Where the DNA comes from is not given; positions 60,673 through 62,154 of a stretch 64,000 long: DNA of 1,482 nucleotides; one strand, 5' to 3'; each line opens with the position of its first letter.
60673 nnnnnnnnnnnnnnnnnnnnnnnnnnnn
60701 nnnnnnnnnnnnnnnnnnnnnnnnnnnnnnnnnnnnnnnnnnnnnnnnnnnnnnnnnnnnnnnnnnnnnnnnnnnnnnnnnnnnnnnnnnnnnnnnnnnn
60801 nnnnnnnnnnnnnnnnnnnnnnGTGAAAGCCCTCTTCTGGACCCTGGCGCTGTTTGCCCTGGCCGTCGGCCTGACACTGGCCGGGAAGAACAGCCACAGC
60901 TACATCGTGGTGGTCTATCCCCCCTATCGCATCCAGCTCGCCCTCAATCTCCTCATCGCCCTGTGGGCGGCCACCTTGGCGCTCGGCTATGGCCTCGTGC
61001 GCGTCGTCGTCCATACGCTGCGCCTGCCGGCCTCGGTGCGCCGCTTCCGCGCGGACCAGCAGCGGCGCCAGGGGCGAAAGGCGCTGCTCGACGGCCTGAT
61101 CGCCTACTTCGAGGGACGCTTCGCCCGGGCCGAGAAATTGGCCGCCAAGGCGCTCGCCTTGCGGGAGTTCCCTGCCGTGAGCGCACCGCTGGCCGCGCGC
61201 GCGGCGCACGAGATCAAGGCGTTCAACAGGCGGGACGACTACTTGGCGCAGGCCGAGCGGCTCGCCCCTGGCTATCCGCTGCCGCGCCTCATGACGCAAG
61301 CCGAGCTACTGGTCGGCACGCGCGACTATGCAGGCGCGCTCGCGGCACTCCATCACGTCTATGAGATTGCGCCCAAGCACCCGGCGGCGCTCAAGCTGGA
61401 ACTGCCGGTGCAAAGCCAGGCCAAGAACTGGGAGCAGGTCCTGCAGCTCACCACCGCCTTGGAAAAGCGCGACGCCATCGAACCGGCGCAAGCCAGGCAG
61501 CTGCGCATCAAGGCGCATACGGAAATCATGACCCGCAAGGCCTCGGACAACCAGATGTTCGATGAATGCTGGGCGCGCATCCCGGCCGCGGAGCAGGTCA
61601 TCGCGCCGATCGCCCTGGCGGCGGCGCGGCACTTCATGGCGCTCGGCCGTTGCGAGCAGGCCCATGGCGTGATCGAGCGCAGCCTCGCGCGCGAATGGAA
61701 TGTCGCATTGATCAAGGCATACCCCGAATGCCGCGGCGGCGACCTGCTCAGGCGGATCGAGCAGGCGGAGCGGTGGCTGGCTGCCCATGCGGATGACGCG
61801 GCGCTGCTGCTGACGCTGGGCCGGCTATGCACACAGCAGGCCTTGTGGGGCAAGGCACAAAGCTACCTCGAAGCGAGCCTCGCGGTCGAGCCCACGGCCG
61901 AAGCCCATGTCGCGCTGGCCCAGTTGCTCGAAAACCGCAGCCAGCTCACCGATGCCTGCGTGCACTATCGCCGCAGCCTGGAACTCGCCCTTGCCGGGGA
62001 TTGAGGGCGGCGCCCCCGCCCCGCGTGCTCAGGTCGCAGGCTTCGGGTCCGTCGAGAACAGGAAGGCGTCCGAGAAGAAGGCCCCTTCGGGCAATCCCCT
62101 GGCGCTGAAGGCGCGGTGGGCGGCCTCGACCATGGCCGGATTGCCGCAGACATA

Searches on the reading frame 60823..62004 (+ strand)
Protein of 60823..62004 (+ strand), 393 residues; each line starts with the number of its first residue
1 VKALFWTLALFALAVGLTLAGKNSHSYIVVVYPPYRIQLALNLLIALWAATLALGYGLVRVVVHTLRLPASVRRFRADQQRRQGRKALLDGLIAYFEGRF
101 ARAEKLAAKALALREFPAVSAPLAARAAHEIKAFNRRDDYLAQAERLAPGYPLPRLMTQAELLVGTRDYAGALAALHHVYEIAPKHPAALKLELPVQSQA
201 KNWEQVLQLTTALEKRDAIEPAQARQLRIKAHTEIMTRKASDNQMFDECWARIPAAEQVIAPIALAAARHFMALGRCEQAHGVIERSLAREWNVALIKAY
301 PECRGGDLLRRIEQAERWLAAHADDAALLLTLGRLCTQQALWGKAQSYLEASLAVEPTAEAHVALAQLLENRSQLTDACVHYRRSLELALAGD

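Call 67: find_encoding_contigs(protein=window:60823-62004:+, flank=10000, max_places=3)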
Protein window:60823-62004:+ (393 aa): 8 contigs read that carry it; 3 places shown.
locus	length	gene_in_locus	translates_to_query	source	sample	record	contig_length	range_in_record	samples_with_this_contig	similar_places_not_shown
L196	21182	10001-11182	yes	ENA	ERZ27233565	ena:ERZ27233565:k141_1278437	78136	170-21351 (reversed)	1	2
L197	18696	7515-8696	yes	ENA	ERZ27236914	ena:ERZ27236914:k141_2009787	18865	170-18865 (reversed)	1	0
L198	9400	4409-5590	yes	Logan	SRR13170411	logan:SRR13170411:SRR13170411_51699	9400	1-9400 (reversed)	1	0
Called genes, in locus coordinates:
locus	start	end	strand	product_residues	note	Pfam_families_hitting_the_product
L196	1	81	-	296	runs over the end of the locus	-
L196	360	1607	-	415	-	PF00278:Orn_DAP_Arg_deC, PF01168:Ala_racemase_N (weak), PF02784:Orn_Arg_deC_N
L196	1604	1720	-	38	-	PF13627:LptM_cons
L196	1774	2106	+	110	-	PF01491:Frataxin_Cyay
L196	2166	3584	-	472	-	PF00206:Lyase_1, PF14698:ASL_C2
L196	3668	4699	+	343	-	PF06580:His_kinase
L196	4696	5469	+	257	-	PF00072:Response_reg, PF04397:LytTR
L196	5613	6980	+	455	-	PF13520:AA_permease_2, PF00324:AA_permease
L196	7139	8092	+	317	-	PF01379:Porphobil_deam, PF03900:Porphobil_deamC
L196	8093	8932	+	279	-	PF02602:HEM4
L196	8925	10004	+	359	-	PF04375:HemX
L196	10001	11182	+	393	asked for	PF07219:HemY_N, PF25062:ARM_TT21_N (faint), PF07719:TPR_2 (faint)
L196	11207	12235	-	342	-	PF00111:Fer2, PF00970:FAD_binding_6, PF00175:NAD_binding_1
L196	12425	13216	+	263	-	PF01370:Epimerase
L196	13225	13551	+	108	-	PF03091:CutA1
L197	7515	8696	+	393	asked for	PF07219:HemY_N, PF25062:ARM_TT21_N (faint), PF07719:TPR_2 (faint)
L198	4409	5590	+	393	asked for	PF07219:HemY_N, PF25062:ARM_TT21_N (faint), PF07719:TPR_2 (faint)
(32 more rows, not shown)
